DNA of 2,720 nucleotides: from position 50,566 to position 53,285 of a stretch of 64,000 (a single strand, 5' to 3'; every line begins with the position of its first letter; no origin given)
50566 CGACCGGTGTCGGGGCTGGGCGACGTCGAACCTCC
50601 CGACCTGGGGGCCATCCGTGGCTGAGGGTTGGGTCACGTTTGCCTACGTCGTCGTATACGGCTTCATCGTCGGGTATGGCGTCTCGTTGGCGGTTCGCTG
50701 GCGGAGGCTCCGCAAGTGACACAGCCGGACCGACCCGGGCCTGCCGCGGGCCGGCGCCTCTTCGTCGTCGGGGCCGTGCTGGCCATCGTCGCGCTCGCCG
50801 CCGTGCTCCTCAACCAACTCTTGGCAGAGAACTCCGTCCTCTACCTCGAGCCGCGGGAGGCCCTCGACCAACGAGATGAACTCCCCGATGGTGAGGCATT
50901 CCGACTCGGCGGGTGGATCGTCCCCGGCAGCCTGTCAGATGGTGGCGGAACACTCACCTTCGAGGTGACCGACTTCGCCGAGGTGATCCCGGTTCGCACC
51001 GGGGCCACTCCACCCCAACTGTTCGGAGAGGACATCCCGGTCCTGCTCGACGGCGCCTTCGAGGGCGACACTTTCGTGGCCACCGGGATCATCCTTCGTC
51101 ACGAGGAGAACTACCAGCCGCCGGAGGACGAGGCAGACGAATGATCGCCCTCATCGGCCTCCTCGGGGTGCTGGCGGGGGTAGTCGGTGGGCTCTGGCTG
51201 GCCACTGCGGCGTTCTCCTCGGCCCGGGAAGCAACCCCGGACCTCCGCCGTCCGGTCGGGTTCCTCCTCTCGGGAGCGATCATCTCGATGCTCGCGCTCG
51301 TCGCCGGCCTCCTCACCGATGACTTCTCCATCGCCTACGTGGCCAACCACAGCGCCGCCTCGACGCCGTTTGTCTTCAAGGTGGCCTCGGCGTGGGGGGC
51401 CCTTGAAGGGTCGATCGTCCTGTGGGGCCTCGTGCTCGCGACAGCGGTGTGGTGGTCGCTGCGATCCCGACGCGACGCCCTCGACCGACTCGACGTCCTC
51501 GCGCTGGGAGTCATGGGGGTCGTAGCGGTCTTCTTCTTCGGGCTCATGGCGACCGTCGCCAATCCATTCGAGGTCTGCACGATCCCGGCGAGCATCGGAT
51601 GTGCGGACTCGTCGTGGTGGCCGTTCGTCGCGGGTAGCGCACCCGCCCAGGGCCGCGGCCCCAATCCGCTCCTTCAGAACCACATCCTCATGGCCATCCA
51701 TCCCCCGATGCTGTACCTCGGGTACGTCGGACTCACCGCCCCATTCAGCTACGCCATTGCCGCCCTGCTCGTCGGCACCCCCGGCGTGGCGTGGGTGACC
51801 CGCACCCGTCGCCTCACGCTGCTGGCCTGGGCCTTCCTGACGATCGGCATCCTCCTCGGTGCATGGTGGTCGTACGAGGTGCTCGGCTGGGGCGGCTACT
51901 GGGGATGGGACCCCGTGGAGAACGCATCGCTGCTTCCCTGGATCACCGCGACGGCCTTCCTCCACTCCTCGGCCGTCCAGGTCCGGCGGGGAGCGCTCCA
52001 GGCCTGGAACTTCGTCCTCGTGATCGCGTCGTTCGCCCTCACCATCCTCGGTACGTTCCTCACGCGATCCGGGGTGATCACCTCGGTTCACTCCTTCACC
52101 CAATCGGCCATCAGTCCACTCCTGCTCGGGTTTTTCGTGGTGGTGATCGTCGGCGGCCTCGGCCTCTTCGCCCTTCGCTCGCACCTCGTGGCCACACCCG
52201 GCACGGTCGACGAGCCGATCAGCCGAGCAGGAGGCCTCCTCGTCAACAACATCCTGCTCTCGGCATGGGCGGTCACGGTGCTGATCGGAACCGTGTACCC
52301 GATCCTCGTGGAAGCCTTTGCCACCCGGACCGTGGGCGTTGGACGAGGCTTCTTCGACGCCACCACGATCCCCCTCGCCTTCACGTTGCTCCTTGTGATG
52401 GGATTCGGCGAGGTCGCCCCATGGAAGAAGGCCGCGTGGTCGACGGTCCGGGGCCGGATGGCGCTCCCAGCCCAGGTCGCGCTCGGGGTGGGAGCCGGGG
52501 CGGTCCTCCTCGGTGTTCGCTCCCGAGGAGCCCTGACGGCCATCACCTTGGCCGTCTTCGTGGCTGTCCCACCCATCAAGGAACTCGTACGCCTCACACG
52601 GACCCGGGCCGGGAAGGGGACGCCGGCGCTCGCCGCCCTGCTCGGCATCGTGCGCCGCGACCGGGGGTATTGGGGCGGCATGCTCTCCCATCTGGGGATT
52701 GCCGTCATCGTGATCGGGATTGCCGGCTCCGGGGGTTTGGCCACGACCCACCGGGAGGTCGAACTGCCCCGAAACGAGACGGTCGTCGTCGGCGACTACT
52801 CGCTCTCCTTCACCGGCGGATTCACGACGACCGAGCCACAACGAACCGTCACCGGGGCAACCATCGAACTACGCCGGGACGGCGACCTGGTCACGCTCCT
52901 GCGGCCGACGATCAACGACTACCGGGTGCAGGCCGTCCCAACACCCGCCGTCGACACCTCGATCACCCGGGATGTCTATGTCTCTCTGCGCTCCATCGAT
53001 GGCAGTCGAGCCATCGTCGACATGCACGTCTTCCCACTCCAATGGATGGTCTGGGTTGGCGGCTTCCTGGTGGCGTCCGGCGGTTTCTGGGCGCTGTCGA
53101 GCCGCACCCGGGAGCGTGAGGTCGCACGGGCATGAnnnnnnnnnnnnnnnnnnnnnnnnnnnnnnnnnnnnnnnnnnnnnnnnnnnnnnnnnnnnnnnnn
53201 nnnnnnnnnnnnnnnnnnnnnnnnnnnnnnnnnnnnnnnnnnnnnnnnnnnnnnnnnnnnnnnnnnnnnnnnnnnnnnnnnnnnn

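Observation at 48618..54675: Complete System I cytochrome c maturation locus (ccmABCDEFHG) with an overlooked 33-aa CcmD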

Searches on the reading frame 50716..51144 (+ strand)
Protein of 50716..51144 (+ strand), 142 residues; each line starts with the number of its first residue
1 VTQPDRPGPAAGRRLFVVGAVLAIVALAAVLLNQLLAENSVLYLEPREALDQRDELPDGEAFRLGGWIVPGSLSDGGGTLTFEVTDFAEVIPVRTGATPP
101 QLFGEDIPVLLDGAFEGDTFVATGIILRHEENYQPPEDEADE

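Call 4: search_protein_families(library=pfam, proteins=[window:50716-51144:+], max_evalue=1)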
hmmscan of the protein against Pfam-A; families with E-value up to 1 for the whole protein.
window:50716-51144:+ (142 aa): 3 families
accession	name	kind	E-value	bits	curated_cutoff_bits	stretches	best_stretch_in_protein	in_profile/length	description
PF03100.22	CcmE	-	2.9e-17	63.3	24.6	1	41-136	2-99/99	CcmE domain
PF23600.1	DUF7139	-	0.065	13.3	30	1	10-39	21-50/150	Domain of unknown function (DUF7139)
PF24673.1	Blr_divisome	-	0.7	9.9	27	0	128-139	24-35/41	Divisome-associated membrane protein Blr family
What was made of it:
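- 50716..51144 (+): ccmE, the membrane-anchored heme chaperone (142 aa, GTG start). PF03100 scores 63.3 bits (call 4).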

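Call 5: search_protein_families(library=ncbifam, proteins=[window:50716-51144:+], max_evalue=1)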
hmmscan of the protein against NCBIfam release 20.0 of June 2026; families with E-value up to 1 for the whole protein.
window:50716-51144:+ (142 aa): 8 families
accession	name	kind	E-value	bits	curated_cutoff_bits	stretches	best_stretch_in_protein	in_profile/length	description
NF009727.0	PRK13254.1-1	equivalog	1.7e-22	79.7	126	1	13-138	7-132/144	cytochrome c maturation protein CcmE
NF009729.0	PRK13254.1-3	equivalog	2.2e-21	76.1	171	1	12-137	6-132/155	cytochrome c maturation protein CcmE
NF009731.0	PRK13254.1-5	equivalog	3.5e-20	72.2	152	1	13-137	6-130/155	cytochrome c maturation protein CcmE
NF009730.0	PRK13254.1-4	equivalog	9.5e-17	61.4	310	1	13-140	28-153/165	cytochrome c maturation protein CcmE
NF009728.0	PRK13254.1-2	equivalog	3.6e-15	56.1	221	1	10-137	4-131/153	cytochrome c maturation protein CcmE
NF009638.0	PRK13165.1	equivalog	5.8e-14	51.9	186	1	13-138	7-139/161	cytochrome c maturation protein CcmE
NF009635.0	PRK13150.1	equivalog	5.1e-13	49.1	264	1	13-139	7-140/159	cytochrome c maturation protein CcmE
NF009637.0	PRK13159.1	equivalog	1.5e-11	44.5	247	1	13-137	7-131/156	cytochrome c maturation protein CcmE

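Call 57: find_homologous_proteins(query=window:50716-51144:+, max_evalue=1e-10)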
Query window:50716-51144:+ (142 aa): 28 proteins with E <= 1e-10 among 431 candidates.
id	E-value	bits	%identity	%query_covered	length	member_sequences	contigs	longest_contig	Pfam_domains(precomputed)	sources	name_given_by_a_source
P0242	8.7e-87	306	100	100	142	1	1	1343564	PF03100.23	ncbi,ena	-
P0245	1.1e-63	231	80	99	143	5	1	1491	PF03100.23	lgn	-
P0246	1.1e-63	231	83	94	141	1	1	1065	PF03100.23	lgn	-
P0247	2.3e-63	230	83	94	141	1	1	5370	PF03100.23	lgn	-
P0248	1.5e-62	228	83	92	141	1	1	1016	PF03100.23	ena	-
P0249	2.5e-61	224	79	94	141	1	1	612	PF03100.23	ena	-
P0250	9.0e-58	212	74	99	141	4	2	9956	PF03100.23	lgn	-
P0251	3.6e-57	210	81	87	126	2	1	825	PF03100.23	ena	-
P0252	3.9e-57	210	74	99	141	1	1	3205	PF03100.23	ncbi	-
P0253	4.8e-51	190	66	94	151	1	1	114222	PF03100.23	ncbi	-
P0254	8.3e-51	189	69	95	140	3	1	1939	PF03100.23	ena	-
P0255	1.3e-50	189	70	95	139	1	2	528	PF03100.23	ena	-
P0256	2.1e-49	185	70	95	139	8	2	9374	PF03100.23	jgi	jgi:cytochrome c-type biogenesis protein CcmE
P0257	2.0e-48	182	67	92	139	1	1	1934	PF03100.23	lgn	-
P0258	2.3e-48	182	71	87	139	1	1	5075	PF03100.23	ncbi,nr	ncbi:MAG: cytochrome c maturation protein CcmE [Acidimicrobiia bacterium]|nr:cytochrome c maturation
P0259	4.8e-47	177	73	77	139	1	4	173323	PF03100.23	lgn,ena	-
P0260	7.1e-47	177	66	98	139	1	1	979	PF03100.23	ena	-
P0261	1.1e-46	176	67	89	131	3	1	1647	PF03100.23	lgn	-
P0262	6.5e-46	174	64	89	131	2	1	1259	PF03100.23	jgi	jgi:cytochrome c-type biogenesis protein CcmE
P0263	1.1e-44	170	66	89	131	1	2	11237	PF03100.23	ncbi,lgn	-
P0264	3.5e-37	145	60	89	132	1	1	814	PF03100.23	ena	-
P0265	3.6e-37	145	58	92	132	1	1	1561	PF03100.23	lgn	-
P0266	1.4e-35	140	56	92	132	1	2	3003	PF03100.23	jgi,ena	jgi:cytochrome c-type biogenesis protein CcmE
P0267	1.9e-35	140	56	92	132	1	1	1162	PF03100.23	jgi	jgi:cytochrome c-type biogenesis protein CcmE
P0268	4.8e-35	138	56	89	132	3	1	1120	PF03100.23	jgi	jgi:cytochrome c-type biogenesis protein CcmE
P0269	1.2e-34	137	56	92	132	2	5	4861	PF03100.23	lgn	-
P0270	2.7e-34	136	57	89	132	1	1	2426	PF03100.23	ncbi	-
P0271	1.0e-25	108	51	74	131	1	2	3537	PF03100.23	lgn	-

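Call 58: find_encoding_contigs(protein=P0247, flank=2500, max_places=1)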
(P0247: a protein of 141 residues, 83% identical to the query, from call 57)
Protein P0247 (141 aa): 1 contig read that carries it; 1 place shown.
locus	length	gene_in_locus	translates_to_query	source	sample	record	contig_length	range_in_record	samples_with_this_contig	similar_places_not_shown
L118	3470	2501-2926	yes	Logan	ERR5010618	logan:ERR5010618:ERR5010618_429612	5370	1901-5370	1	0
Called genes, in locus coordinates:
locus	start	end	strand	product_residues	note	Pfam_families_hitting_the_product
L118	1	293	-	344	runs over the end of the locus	PF02812:ELFV_dehydrog_N, PF00208:ELFV_dehydrog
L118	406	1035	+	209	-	PF00005:ABC_tran, PF13304:AAA_21 (weak)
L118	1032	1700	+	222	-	PF03379:CcmB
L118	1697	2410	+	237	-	PF01578:Cytochrom_C_asm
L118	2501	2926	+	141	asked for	PF03100:CcmE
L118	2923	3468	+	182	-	?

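Call 59: find_encoding_contigs(protein=P0250, flank=2500, max_places=1)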
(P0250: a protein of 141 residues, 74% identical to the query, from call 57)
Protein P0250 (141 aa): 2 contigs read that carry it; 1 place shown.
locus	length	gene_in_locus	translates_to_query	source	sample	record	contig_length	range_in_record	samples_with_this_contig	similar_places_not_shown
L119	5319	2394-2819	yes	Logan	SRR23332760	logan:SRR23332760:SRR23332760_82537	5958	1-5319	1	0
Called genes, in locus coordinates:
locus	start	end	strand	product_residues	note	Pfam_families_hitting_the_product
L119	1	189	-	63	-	?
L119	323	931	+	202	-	PF00005:ABC_tran, PF13304:AAA_21 (faint)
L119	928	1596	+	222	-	PF03379:CcmB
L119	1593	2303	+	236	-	PF01578:Cytochrom_C_asm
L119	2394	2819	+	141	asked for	PF03100:CcmE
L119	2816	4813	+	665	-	PF01578:Cytochrom_C_asm, PF16327:CcmF_C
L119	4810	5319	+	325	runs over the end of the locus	PF03918:CcmH, PF13428:TPR_14 (faint), PF13432:TPR_16 (faint), PF14559:TPR_19 (faint), PF07719:TPR_2 (faint)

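Call 60: find_encoding_contigs(protein=P0252, flank=2500, max_places=1)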
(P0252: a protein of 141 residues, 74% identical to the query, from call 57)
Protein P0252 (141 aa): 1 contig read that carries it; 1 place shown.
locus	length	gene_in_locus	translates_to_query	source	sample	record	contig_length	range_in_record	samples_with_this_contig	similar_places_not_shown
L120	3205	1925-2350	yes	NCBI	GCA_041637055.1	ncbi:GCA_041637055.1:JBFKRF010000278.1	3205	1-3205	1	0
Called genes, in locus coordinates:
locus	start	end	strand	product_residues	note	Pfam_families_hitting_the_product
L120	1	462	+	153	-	?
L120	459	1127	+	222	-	PF03379:CcmB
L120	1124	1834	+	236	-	PF01578:Cytochrom_C_asm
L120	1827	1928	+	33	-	-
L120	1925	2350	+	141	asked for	PF03100:CcmE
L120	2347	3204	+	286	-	?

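Call 61: find_encoding_contigs(protein=P0245, flank=2500, max_places=1)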
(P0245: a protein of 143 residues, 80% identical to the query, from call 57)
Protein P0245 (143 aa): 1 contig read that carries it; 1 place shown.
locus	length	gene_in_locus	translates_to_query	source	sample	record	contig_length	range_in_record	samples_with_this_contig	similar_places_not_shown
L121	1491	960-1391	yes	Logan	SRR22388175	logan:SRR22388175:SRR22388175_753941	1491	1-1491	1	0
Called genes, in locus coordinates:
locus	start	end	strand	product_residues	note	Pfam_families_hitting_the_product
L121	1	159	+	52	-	?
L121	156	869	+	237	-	PF01578:Cytochrom_C_asm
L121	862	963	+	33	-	-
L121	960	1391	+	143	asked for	PF03100:CcmE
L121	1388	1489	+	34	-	?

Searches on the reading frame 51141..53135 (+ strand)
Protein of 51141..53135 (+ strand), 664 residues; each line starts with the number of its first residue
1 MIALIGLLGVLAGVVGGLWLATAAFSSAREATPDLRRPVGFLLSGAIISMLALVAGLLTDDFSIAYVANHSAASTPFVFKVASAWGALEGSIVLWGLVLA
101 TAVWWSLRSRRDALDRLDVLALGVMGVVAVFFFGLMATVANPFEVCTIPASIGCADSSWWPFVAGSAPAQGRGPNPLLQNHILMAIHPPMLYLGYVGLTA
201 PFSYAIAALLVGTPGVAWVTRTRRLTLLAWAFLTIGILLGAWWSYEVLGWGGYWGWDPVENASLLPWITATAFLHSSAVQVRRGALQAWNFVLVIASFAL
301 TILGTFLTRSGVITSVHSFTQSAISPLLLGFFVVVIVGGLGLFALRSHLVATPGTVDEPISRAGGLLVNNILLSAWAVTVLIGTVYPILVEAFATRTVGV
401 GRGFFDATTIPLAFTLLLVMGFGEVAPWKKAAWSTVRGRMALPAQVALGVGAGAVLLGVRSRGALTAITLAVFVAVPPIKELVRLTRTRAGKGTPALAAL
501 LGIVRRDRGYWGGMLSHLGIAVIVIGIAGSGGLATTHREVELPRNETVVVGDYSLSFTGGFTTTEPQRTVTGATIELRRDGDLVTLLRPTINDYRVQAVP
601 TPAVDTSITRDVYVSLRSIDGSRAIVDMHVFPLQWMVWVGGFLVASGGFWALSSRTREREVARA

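Call 4: search_protein_families(library=pfam, proteins=[window:51141-53135:+], max_evalue=1)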
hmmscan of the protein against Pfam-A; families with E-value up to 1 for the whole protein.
window:51141-53135:+ (664 aa): 3 families
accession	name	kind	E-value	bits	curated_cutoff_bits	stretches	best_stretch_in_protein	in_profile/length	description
PF16327.10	CcmF_C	-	5.3e-62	210.3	28.7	1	329-655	1-323/323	Cytochrome c-type biogenesis protein CcmF C-terminal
PF01578.25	Cytochrom_C_asm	-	8.7e-31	107.6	29.9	1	85-310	1-206/212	Cytochrome C assembly protein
PF06624.17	RAMP4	-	0.13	12.7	24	1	320-340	32-52/60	Ribosome associated membrane protein RAMP4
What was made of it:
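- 51141..53135 (+): ccmF, the heme lyase subunit (664 aa). PF16327 scores 210 bits and PF01578 scores 108 bits (call 4).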

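Call 5: search_protein_families(library=ncbifam, proteins=[window:51141-53135:+], max_evalue=1)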
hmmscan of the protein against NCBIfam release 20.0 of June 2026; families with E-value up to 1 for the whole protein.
window:51141-53135:+ (664 aa): 4 families
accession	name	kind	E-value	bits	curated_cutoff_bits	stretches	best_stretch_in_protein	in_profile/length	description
TIGR00353.1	nrfE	subfamily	7.5e-114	381.7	569.05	1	50-653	2-573/578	heme lyase CcmF/NrfE family subunit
TIGR03145.1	cyt_nit_nrfE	subfamily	4.3e-108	362.7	927.3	1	46-651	50-629/631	heme lyase NrfEFG subunit NrfE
NF007691.0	PRK10369.1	subfamily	6.1e-84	282.8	394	1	46-651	52-564/573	heme lyase NrfEFG subunit NrfE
TIGR03144.1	cytochr_II_ccsB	equivalog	5.2e-11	42.7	187.6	1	224-312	162-248/252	c-type cytochrome biogenesis protein CcsB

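Call 9: find_related_loci(query=window:51141-53135:+, collection=genome_contigs, flank=10000)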
Query window:51141-53135:+ (664 aa) in genome_contigs; peptide patterns used: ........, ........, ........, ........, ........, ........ (x = any residue, [..] = any of these).
599 stretches matched a pattern (row limit reached: there are more); 585 encode a relative of the query (tblastn E <= 1e-3); the best 80 are kept; 80 distinct loci.
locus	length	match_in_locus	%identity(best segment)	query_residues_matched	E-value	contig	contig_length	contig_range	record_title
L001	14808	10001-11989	54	1-658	0e+0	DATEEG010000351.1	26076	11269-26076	MAG TPA_asm: Acidimicrobiia bacterium isolate SMAG_U8727 k141_2601728, whole genome shotgun sequence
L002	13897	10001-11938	51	20-663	0e+0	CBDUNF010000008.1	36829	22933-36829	MAG TPA_asm: uncultured bacterium isolate SRR22808118_binner23_Refined_49 genome assembly, contig: ERZ25043431.683, whol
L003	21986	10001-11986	53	1-660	0e+0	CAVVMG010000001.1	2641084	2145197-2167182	MAG: uncultured Acidobacteriota bacterium isolate MFD09267.bin.1.92 genome assembly, contig: contig_11550, whole genome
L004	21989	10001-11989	50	1-662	0e+0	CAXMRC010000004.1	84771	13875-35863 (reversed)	MAG: uncultured Gemmatimonadales bacterium isolate 10C-St20-MC-01_bin.19.orig genome assembly, contig: k141_1822868, who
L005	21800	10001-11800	53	38-638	0e+0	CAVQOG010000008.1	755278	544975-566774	MAG: uncultured Acidimicrobiia bacterium isolate MFD09964.bin.1.292 genome assembly, contig: contig_5895, whole genome s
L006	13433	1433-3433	47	1-662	0e+0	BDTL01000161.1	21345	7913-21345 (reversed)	Bacterium BMS3Bbin02 DNA, contig: NODE_7, whole genome shotgun sequence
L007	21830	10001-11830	52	36-643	5e-176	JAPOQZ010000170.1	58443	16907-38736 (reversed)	MAG: bacterium isolate APA_bin_98 c_000000029134, whole genome shotgun sequence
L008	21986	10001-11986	53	1-660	0e+0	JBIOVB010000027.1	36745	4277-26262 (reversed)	MAG: Acidimicrobiia bacterium isolate MAG119 k127_1632235, whole genome shotgun sequence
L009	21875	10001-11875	53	29-651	0e+0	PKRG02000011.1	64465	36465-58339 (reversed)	MAG: Acidimicrobiia bacterium isolate ZC4RG17 NODE_232_length_64465_cov_30.682177, whole genome shotgun sequence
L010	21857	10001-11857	43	36-662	5e-142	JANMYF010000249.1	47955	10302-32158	MAG: Acidimicrobiia bacterium isolate OTE_8_metabat_427 OTE_8_k141_3876222, whole genome shotgun sequence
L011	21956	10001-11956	44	1-660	2e-140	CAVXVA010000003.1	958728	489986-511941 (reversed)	MAG: uncultured Acidimicrobiia bacterium isolate MFD04651.bin.1.142 genome assembly, contig: contig_2151, whole genome s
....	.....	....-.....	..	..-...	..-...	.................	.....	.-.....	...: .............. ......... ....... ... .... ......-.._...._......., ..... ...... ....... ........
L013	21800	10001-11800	43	36-647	8e-136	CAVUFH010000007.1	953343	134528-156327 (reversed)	MAG: uncultured Actinomycetes bacterium isolate MFD04944.bin.1.41 genome assembly, contig: contig_52576, whole genome sh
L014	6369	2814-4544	43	42-647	4e-133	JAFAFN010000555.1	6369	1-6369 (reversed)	MAG: Actinomycetes bacterium isolate OH_SBlB_175 k127_1609144, whole genome shotgun sequence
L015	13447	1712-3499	42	36-647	2e-129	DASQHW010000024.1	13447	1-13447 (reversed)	MAG TPA_asm: Acidimicrobiia bacterium isolate SMAG_U11843 k141_394240, whole genome shotgun sequence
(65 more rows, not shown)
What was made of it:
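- Outside its own clade, the nearest CcmF relatives belong to other phyla, at about 36-42% identity (call 9).
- Tried and rejected: The genome_contigs scan cap was used on CcmF (call 9).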

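Call 40: list_cluster_members(proteins=[window:50618-50716:+, window:49912-50622:+, window:50716-51141:+, window:51141-53135:+, window:53132-54109:+])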
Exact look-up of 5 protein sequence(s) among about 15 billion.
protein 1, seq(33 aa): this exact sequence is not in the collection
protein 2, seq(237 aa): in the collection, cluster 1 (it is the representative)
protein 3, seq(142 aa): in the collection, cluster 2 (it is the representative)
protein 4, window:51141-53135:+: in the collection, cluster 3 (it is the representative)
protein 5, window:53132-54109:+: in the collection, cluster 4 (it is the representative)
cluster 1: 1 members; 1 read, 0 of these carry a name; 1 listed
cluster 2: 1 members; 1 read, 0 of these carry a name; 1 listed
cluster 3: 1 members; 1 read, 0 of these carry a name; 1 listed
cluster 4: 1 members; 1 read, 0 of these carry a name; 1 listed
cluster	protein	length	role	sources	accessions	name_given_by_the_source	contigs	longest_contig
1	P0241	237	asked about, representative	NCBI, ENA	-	-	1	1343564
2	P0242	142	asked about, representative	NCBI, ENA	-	-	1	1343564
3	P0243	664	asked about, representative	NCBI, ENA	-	-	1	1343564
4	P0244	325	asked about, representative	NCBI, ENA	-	-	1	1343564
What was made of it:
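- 50716..51144 (+): The exact 142-aa protein is a called gene (call 40).
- Checked: The exact CcmC, CcmE, CcmF and CcmH sequences with these starts exist as called genes on a 1.34-Mb public contig, whereas the 33-aa sequence does not (call 40).
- The gene caller used for the source contig did not call it (call 40). The 142-aa CcmE with the GTG 50716 start is the public gene call (call 40).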
